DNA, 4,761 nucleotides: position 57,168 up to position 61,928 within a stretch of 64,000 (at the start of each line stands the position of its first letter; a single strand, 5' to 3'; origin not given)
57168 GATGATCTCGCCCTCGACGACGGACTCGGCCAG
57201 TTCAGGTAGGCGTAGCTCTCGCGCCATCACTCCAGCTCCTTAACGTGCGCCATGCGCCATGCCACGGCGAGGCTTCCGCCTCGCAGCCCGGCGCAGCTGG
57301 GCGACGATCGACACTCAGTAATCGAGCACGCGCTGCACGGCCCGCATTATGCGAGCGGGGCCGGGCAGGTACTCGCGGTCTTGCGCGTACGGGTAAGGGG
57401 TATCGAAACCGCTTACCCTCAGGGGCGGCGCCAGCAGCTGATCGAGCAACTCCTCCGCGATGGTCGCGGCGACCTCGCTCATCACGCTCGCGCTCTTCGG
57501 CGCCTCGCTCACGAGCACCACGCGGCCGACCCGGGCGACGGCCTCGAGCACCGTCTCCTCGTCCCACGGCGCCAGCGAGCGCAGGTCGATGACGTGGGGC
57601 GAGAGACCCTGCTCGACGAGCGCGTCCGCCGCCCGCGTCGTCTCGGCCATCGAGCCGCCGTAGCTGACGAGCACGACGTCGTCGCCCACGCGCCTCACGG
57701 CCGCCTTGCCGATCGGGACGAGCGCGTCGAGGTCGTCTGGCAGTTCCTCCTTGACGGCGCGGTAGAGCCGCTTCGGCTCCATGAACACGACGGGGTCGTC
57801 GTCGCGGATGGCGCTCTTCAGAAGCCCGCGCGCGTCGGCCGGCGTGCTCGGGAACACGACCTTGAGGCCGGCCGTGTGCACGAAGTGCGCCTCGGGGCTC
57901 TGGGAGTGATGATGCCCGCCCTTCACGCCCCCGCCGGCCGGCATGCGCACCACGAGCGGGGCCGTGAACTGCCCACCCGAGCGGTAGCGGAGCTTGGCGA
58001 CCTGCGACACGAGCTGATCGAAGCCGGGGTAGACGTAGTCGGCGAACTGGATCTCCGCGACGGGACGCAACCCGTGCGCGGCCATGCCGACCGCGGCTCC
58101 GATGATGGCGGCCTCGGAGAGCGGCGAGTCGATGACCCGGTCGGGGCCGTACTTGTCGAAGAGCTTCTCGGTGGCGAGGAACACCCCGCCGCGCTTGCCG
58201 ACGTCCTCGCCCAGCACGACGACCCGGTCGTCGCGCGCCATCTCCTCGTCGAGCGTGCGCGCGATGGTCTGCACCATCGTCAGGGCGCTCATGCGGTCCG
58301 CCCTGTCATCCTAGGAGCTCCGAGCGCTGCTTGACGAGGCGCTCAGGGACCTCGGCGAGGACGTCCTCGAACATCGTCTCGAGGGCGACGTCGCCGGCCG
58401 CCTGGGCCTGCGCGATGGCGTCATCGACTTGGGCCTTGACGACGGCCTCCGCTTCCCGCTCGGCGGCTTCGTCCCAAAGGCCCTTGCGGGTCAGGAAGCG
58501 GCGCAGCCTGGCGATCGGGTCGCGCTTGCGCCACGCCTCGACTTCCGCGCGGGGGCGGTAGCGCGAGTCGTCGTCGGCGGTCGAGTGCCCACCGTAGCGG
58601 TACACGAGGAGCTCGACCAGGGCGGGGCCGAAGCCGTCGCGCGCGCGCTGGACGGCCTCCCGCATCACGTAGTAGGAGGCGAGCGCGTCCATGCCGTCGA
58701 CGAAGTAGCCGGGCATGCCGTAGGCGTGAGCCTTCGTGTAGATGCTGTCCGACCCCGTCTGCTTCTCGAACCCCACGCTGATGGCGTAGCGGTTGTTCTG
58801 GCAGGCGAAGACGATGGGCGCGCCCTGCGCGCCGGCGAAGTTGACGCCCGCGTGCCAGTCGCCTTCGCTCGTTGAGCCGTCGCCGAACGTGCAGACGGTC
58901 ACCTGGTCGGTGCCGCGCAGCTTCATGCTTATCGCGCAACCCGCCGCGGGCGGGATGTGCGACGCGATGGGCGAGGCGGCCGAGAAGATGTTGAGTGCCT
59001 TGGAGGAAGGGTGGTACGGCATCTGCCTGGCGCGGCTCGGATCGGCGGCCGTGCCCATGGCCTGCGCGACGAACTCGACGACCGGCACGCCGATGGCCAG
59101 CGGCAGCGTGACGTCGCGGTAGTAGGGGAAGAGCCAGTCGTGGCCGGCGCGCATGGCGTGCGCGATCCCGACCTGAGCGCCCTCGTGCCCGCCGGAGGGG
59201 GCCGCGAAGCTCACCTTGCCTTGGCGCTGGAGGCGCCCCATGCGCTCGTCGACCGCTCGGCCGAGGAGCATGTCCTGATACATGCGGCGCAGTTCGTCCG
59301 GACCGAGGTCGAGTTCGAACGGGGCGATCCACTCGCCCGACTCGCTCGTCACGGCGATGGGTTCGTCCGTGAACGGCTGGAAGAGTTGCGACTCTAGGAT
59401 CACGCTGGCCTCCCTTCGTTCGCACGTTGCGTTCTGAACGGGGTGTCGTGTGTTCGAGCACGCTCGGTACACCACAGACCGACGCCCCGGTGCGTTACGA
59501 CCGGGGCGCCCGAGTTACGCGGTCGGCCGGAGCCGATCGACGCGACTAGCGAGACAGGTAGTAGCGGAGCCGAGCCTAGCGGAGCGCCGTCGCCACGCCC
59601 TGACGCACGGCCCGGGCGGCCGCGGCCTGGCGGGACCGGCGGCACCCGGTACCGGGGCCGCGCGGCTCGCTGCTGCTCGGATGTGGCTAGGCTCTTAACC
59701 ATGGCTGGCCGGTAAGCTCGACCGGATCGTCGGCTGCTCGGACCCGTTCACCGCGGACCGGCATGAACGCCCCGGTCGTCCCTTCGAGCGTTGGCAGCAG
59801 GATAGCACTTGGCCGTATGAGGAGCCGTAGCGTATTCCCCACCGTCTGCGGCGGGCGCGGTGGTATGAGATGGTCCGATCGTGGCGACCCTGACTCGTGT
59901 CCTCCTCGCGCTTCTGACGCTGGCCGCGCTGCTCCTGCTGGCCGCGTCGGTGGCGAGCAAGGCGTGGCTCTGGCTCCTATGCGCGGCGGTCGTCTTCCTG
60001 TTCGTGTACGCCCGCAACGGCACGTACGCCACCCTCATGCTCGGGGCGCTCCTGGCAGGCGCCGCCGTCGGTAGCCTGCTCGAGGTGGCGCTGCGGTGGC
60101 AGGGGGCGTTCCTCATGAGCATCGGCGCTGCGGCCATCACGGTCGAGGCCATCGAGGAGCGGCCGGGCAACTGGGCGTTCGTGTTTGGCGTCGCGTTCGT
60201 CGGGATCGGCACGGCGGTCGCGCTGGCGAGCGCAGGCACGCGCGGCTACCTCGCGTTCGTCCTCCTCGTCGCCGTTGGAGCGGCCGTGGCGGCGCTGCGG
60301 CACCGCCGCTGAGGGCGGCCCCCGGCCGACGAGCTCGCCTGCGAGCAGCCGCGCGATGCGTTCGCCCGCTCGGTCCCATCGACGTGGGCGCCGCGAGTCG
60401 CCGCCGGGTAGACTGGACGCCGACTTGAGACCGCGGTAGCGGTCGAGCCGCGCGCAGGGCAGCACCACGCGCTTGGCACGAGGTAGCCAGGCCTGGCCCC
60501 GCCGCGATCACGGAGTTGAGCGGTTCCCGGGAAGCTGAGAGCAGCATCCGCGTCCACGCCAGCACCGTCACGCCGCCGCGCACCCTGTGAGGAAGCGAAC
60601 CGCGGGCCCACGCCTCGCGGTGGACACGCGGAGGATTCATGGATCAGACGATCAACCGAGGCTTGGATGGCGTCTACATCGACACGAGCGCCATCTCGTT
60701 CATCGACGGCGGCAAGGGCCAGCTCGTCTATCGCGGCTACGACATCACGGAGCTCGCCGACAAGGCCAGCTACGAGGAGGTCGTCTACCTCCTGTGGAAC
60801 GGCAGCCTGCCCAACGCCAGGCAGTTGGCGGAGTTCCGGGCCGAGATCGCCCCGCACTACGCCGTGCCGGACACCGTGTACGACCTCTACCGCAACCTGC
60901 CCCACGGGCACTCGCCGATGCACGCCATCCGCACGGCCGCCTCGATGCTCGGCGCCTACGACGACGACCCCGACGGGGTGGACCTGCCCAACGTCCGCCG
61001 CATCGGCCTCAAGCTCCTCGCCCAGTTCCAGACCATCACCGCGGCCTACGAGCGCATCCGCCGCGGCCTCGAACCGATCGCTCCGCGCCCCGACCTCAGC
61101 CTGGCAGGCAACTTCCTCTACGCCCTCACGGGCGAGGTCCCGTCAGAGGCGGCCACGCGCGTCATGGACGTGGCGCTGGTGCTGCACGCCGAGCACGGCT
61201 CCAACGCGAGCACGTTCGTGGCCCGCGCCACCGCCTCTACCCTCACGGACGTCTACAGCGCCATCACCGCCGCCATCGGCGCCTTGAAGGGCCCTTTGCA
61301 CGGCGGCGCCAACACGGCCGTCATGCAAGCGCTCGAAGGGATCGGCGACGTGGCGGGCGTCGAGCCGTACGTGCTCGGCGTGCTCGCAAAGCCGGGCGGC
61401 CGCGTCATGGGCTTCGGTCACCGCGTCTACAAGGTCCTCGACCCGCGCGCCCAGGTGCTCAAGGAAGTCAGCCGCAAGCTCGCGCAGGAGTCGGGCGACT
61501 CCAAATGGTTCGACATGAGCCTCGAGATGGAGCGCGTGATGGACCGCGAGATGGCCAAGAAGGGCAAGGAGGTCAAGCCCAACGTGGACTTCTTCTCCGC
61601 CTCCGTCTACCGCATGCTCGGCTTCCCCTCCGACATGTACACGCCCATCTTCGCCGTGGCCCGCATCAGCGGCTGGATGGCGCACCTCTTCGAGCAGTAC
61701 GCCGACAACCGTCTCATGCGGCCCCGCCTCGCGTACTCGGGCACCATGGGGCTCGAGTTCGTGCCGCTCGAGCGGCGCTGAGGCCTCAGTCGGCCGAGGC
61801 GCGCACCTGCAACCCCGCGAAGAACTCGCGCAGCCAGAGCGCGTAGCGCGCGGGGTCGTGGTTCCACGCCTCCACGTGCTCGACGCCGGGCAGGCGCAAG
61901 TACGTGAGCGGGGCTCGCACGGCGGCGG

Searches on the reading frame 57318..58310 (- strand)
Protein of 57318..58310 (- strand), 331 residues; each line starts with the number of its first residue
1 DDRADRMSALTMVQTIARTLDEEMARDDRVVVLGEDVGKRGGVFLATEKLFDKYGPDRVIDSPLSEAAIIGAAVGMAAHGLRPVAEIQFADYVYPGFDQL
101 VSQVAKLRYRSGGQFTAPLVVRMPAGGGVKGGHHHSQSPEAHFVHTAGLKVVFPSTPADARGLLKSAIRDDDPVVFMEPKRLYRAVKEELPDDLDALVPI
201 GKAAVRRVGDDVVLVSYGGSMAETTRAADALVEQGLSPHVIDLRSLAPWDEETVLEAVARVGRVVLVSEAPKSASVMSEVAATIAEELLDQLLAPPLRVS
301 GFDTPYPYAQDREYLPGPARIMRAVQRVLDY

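Call 40: search_protein_families(library=pfam, proteins=[window:57318-58310:-], max_evalue=0.00001)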
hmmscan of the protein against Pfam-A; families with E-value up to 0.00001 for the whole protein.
window:57318-58310:- (331 aa): 2 families
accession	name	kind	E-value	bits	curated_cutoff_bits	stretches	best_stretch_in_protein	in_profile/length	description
PF02779.29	Transket_pyr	-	1e-46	159.2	27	1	10-184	3-173/174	Transketolase, pyrimidine binding domain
PF02780.25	Transketolase_C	-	3.2e-33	114.7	25.9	1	201-321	1-124/124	Transketolase, C-terminal domain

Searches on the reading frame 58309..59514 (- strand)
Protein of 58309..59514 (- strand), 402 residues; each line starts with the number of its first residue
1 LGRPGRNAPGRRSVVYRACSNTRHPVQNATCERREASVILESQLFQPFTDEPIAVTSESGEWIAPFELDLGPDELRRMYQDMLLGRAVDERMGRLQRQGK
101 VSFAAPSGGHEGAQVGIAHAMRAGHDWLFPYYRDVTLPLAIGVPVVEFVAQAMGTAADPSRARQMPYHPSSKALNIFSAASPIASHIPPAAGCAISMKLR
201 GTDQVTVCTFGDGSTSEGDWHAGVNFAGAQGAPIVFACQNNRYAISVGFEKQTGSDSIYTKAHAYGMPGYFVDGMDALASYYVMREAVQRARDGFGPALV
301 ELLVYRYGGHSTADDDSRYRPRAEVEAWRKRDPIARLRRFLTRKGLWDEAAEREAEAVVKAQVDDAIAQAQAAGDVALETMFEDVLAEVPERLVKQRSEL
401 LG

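Call 40: search_protein_families(library=pfam, proteins=[window:58309-59514:-], max_evalue=0.00001)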
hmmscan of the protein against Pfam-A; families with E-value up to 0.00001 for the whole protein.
window:58309-59514:- (402 aa): 1 family
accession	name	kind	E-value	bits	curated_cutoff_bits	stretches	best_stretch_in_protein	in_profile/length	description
PF00676.26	E1_dh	-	7.6e-86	288.2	22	1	81-374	3-295/300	Dehydrogenase E1 component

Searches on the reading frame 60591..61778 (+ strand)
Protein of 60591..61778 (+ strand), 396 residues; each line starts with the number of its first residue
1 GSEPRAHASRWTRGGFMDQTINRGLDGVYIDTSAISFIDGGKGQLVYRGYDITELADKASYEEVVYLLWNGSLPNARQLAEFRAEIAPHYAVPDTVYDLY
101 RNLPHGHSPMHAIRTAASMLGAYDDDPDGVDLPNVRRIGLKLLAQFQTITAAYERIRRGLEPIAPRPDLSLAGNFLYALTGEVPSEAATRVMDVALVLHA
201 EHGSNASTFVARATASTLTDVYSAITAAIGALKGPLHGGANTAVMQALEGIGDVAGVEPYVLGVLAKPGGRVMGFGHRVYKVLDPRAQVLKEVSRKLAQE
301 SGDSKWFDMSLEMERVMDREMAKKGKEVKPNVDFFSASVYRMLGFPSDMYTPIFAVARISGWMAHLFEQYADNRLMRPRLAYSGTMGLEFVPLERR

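Call 40: search_protein_families(library=pfam, proteins=[window:60591-61778:+], max_evalue=0.00001)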
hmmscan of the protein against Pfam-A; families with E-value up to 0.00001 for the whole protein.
window:60591-61778:+ (396 aa): 1 family
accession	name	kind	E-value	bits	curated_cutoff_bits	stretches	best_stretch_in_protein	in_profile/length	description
PF00285.26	Citrate_synt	-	2.2e-135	451.7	27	1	24-379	1-357/357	Citrate synthase, C-terminal domain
